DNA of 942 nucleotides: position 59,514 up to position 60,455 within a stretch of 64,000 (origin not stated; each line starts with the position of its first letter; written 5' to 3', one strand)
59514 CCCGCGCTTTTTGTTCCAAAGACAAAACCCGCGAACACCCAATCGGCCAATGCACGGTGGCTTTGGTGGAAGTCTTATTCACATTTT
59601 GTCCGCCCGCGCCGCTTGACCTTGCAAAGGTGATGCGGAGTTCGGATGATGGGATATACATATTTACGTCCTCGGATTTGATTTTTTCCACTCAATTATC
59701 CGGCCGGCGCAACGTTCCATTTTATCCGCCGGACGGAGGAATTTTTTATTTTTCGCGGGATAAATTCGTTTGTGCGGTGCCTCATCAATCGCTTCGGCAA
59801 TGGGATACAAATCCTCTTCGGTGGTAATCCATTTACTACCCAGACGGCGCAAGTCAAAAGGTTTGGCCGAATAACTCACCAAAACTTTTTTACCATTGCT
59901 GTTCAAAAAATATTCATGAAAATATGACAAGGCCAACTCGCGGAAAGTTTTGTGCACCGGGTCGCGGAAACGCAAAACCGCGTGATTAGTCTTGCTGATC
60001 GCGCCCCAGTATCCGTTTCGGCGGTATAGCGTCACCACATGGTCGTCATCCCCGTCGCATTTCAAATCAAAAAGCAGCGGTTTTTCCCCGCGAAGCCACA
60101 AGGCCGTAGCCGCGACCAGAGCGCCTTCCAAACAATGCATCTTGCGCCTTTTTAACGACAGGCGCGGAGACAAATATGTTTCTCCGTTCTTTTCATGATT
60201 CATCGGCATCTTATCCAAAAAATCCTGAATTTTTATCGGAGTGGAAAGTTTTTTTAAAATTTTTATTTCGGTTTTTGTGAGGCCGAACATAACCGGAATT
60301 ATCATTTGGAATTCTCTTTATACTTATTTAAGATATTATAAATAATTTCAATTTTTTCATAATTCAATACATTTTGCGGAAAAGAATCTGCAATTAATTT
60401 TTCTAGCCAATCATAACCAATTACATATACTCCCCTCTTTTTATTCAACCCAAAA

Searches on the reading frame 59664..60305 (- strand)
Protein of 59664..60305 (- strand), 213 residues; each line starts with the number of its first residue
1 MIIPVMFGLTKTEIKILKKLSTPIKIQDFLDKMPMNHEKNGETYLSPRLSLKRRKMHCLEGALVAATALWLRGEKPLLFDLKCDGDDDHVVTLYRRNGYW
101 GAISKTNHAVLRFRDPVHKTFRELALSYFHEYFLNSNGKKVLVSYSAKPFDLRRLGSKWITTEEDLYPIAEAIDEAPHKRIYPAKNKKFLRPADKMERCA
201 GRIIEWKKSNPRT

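Call 3: search_protein_families(library=pfam, proteins=[window:59664-60305:-], max_evalue=0.1)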
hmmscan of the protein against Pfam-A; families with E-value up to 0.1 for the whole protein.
window:59664-60305:- (213 aa): 0 families

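Call 4: search_protein_families(library=padloc, proteins=[window:59664-60305:-], max_evalue=0.1)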
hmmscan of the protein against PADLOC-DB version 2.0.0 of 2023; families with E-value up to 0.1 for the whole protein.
window:59664-60305:- (213 aa): 0 families

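Call 5: search_protein_families(library=ncbifam, proteins=[window:59664-60305:-], max_evalue=0.1)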
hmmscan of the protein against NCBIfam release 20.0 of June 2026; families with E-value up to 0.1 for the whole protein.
window:59664-60305:- (213 aa): 0 families

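Call 6: search_solved_structures(query=window:59664-60305:-, max_evalue=10, show_alignments=2)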
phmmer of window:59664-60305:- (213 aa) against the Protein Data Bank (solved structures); distinct sequences matched with E-value up to 10: 2.
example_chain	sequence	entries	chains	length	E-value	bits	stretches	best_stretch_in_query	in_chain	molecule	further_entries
7ob6_A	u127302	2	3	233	1.8e-56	194.3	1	9-209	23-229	CPR-C4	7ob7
7pjo_AAA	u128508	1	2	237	2e-56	194.2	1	9-209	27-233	CPR-C4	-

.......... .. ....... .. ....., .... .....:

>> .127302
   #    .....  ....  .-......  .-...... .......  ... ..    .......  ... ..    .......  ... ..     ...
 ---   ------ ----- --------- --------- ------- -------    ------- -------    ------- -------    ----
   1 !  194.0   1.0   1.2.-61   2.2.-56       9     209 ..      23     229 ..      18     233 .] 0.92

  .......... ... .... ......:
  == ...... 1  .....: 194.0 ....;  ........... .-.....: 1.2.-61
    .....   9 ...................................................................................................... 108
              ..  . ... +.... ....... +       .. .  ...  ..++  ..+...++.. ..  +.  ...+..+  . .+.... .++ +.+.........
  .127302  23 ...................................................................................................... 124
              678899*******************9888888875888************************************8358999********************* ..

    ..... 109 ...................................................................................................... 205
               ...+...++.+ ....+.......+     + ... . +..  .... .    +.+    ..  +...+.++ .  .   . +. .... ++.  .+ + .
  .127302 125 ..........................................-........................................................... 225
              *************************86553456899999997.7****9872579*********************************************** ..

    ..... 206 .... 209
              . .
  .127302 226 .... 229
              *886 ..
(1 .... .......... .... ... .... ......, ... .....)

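Call 8: search_protein_families(library=phrogs, proteins=[window:59664-60305:-], max_evalue=0.1)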
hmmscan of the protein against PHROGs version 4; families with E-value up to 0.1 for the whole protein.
window:59664-60305:- (213 aa): 0 families

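Call 16: find_homologous_proteins(query=window:59664-60305:-, max_evalue=0.00001)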
Query window:59664-60305:- (213 aa): 5933 proteins with E <= 0.00001 among 6137 candidates; the best 120 are listed.
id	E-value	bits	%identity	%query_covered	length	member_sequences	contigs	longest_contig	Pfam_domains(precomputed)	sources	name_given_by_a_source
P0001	7.4e-139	478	100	98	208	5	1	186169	-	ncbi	ncbi:MAG: hypothetical protein WC457_03215 [Patescibacteria group bacterium]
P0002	7.5e-115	400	85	98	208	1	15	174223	-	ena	-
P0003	6.6e-110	384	92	84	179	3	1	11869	-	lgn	-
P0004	2.9e-109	382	78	98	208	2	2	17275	-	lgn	-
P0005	5.4e-109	381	80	98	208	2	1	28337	-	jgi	jgi:hypothetical protein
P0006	2.9e-108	378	77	100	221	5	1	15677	-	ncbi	-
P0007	5.9e-108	377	78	98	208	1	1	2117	-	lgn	-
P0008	7.9e-108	377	79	98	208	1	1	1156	-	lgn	-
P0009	6.9e-107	374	78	98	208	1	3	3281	-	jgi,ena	-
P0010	2.7e-106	372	77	98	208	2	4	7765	-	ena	-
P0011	8.3e-106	370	77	98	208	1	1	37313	-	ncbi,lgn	-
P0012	2.3e-105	369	78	98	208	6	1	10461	-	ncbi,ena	-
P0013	2.6e-105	369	77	98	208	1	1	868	-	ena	-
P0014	4.3e-105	368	77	98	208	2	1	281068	-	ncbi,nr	ncbi:MAG: hypothetical protein PHD72_00390 [Patescibacteria group bacterium]|nr:hypothetical protein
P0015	9.7e-105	367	78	96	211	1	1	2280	-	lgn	-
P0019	1.8e-103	363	75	98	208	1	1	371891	-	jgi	-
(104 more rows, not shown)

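Call 23: find_encoding_contigs(protein=P0002, flank=8000, max_places=3)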
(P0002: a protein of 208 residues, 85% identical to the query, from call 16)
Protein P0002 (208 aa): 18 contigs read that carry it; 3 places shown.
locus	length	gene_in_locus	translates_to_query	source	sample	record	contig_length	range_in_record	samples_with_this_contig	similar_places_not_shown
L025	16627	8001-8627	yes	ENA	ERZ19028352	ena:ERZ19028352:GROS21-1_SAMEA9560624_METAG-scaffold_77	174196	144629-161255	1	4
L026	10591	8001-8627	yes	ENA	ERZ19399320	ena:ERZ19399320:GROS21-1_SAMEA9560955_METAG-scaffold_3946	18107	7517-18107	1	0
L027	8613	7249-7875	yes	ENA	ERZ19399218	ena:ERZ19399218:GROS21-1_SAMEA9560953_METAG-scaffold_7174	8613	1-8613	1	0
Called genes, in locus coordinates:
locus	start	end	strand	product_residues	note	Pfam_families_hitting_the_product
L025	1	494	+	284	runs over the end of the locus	PF13487:HD_5 (faint), PF01966:HD (faint)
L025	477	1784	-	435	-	PF00817:IMS, PF11799:IMS_C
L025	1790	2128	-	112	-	PF04266:ASCH (weak)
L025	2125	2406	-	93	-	-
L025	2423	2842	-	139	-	-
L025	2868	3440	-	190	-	PF00717:Peptidase_S24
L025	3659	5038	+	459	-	PF02689:Herpes_Helicase (faint), PF05970:PIF1, PF13604:AAA_30, PF13191:AAA_16 (weak), PF13245:AAA_19, PF13538:UvrD_C_2 (weak)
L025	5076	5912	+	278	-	PF02498:Bro-N (weak)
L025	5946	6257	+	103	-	-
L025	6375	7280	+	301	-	-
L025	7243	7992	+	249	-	PF08378:NERD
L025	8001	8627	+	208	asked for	-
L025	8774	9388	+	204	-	PF01936:NYN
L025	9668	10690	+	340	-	PF01972:SDH_protease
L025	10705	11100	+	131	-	PF22091:DUF6941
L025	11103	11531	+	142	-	-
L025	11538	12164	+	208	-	-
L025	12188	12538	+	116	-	-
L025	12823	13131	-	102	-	-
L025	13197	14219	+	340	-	PF13310:Virulence_RhuM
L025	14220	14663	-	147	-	-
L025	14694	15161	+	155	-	PF03891:DUF333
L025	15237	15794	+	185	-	PF00565:SNase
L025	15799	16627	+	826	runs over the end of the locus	PF00580:UvrD-helicase, PF01443:Viral_helicase1 (faint), PF13245:AAA_19, PF13604:AAA_30 (faint), PF13361:UvrD_C, PF13538:UvrD_C_2 (weak), PF01396:Zn_ribbon_Top1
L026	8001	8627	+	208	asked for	-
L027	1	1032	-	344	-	?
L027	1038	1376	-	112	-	PF04266:ASCH (weak)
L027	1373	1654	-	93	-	-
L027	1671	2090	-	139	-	-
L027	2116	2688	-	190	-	PF00717:Peptidase_S24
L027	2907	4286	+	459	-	PF02689:Herpes_Helicase (faint), PF05970:PIF1, PF13604:AAA_30, PF13191:AAA_16 (weak), PF13245:AAA_19, PF13538:UvrD_C_2 (weak)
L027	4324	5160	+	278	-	PF02498:Bro-N (weak)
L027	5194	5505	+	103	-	-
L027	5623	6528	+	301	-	-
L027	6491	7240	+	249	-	PF08378:NERD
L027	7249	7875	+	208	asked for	-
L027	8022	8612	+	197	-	?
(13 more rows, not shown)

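Call 24: find_encoding_contigs(protein=P0019, flank=8000, max_places=3)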
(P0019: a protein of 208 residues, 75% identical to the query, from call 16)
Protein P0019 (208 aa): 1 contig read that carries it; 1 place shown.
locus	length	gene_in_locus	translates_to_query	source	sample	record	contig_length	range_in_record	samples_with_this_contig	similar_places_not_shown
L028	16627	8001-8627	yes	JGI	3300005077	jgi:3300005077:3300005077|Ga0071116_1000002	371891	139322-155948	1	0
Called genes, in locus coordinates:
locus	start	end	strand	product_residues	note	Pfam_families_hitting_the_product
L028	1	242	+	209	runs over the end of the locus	PF08378:NERD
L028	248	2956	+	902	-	PF20464:MmeI_N, PF20465:MmeI_hel, PF20473:MmeI_Mtase, PF07669:Eco57I, PF20466:MmeI_TRD, PF20467:MmeI_C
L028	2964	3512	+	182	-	-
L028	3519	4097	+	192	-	-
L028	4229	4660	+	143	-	-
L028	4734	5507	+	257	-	PF03747:ADP_ribosyl_GH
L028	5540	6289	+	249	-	PF12705:PDDEXK_1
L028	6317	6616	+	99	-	-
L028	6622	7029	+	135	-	PF00472:RF-1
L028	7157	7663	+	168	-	PF03891:DUF333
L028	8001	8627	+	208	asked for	-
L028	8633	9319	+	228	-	PF00702:Hydrolase, PF12710:HAD, PF13419:HAD_2 (faint)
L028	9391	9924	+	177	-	-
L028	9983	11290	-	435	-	-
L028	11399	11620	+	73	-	-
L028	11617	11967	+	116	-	PF03013:Pyr_excise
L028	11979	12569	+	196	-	-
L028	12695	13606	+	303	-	PF01544:CorA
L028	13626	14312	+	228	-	-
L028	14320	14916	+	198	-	PF14014:DUF4230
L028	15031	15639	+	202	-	-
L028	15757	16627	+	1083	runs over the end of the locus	PF00989:PAS, PF01590:GAF, PF13185:GAF_2, PF00989:PAS, PF13426:PAS_9, PF08447:PAS_3, PF13426:PAS_9, PF08448:PAS_4, +16 more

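Call 28: find_related_loci(query=A2, collection=metagenome_contigs, flank=6000)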
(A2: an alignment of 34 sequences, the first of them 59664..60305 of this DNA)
Query A2 (213 aa) in metagenome_contigs; peptide patterns used: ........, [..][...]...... (x = any residue, [..] = any of these).
600 stretches matched a pattern (row limit reached: there are more); 588 encode a relative of the query (tblastn E <= 1e-3); the best 80 are kept; 80 distinct loci.
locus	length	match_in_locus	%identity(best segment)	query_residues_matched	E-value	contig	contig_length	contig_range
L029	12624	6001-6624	76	6-213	5e-109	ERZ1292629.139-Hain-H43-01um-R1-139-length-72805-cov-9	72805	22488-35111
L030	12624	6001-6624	68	6-213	2e-98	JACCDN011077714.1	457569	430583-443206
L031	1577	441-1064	66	6-213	8e-103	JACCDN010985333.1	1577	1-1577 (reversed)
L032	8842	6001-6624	68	6-213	7e-95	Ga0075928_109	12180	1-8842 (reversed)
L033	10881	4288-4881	67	16-213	3e-92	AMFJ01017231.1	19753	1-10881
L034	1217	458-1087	66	4-213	4e-99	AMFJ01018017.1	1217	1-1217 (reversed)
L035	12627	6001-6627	65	6-213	6e-91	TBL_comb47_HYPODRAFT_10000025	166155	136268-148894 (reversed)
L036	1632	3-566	69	26-213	4e-95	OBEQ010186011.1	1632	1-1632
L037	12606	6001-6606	66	5-206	1e-88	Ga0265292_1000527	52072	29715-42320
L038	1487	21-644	68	6-213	8e-94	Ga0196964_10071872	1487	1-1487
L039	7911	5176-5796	61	6-212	2e-84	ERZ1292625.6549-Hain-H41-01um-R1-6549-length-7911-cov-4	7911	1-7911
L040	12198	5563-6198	60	2-213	3e-84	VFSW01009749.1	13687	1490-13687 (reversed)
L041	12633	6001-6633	61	1-213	2e-83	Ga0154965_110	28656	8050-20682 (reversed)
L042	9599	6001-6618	60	7-213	4e-83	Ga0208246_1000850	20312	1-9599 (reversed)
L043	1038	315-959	57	1-213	1e-88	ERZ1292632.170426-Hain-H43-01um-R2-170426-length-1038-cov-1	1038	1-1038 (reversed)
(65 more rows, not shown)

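Call 37: search_protein_families(library=pfam, alignment_id=A4, max_evalue=0.001)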
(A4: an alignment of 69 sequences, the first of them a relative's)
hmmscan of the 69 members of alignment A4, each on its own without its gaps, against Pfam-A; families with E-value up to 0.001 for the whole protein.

A. member 1, L025:7243-7992:+ (249 aa): 1 family
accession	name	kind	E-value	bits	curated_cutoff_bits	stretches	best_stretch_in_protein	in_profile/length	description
PF08378.17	NERD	-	3.9e-18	66.4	22.1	1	85-190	2-110/111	Nuclease-related domain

B. families by the number of members that match (of 69 scanned): 57 families (the first 25 are shown)
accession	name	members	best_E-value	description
PF00856.33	SET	6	1.7e-24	SET domain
PF21549.2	PRDM2_PR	3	2.3e-06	PR domain zinc finger protein 2, PR domain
PF00999.27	Na_H_Exchanger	2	7.5e-51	Sodium/hydrogen exchanger, transmembrane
PF02557.22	VanY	2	7e-31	D-alanyl-D-alanine carboxypeptidase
PF02254.24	TrkA_N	2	3.3e-25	TrkA-N domain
PF08378.17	NERD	2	3.9e-18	Nuclease-related domain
PF00413.30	Peptidase_M10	2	8.5e-10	Matrixin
PF01566.24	Nramp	1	1e-76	Natural resistance-associated macrophage protein-like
PF01259.24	SAICAR_synt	1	5e-53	SAICAR synthetase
PF00768.25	Peptidase_S11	1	3.4e-44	D-alanyl-D-alanine carboxypeptidase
PF00675.25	Peptidase_M16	1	5.9e-27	Insulinase (Peptidase family M16)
PF00704.34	Glyco_hydro_18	1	1.2e-24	Glycosyl hydrolases family 18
PF00696.33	AA_kinase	1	1.9e-24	Amino acid kinase family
PF00702.32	Hydrolase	1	2e-24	haloacid dehalogenase-like hydrolase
PF05193.26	Peptidase_M16_C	1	3.5e-23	Peptidase M16 inactive domain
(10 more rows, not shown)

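Call 38: search_protein_families(library=pfam, alignment_id=A5, max_evalue=0.001)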
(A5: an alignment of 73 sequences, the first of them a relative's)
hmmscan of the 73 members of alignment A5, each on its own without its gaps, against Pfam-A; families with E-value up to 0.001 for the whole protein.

A. member 1, L025:8774-9388:+ (204 aa): 1 family
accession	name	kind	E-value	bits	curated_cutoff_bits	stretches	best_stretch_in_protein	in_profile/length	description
PF01936.24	NYN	-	1.6e-22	81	24.2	1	23-183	2-142/145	NYN domain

B. families by the number of members that match (of 73 scanned): 60 families (the first 25 are shown)
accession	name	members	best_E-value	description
PF07690.21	MFS_1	4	2.4e-30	Major Facilitator Superfamily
PF01996.21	F420_ligase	4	1.5e-11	F420-0:Gamma-glutamyl ligase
PF07883.17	Cupin_2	3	2.1e-16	Cupin domain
PF02311.25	AraC_binding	3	3.6e-05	AraC-like ligand binding domain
PF01936.24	NYN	2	1.6e-22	NYN domain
PF00472.26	RF-1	2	5e-21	RF-1 domain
PF01797.21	Y1_Tnp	2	1.3e-05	Transposase IS200 like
PF10213.14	MRP-S28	2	4.9e-05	Mitochondrial ribosomal subunit protein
PF03054.22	tRNA_Me_trans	1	6.2e-73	tRNA methyl transferase HUP domain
PF01625.27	PMSR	1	4.3e-67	Peptide methionine sulfoxide reductase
PF04185.19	Phosphoesterase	1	3.7e-66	Phosphoesterase family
PF02673.24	BacA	1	2.6e-56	Bacitracin resistance protein BacA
PF01180.27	DHO_dh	1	9.3e-48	Dihydroorotate dehydrogenase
PF00687.26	Ribosomal_L1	1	5.1e-39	Ribosomal protein L1p/L10e family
PF00557.29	Peptidase_M24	1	4.7e-31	Metallopeptidase family M24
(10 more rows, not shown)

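Call 70: search_protein_families(library=pfam, proteins=[L028:6317-6616:+, L025:5076-5912:+, L025:11103-11531:+, L025:11538-12164:+, L025:12188-12538:+], max_evalue=0.01)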
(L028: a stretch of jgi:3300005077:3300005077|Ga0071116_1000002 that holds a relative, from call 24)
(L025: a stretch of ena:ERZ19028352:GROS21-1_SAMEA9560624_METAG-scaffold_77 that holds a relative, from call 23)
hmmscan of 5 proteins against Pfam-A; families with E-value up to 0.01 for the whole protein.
L028:6317-6616:+ (99 aa): 0 families

L025:5076-5912:+ (278 aa): 1 family
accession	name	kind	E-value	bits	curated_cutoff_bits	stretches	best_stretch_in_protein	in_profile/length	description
PF02498.22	Bro-N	-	2e-06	28.8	25.6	1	17-110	2-91/96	BRO family, N-terminal domain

L025:11103-11531:+ (142 aa): 0 families

L025:11538-12164:+ (208 aa): 0 families

L025:12188-12538:+ (116 aa): 0 families
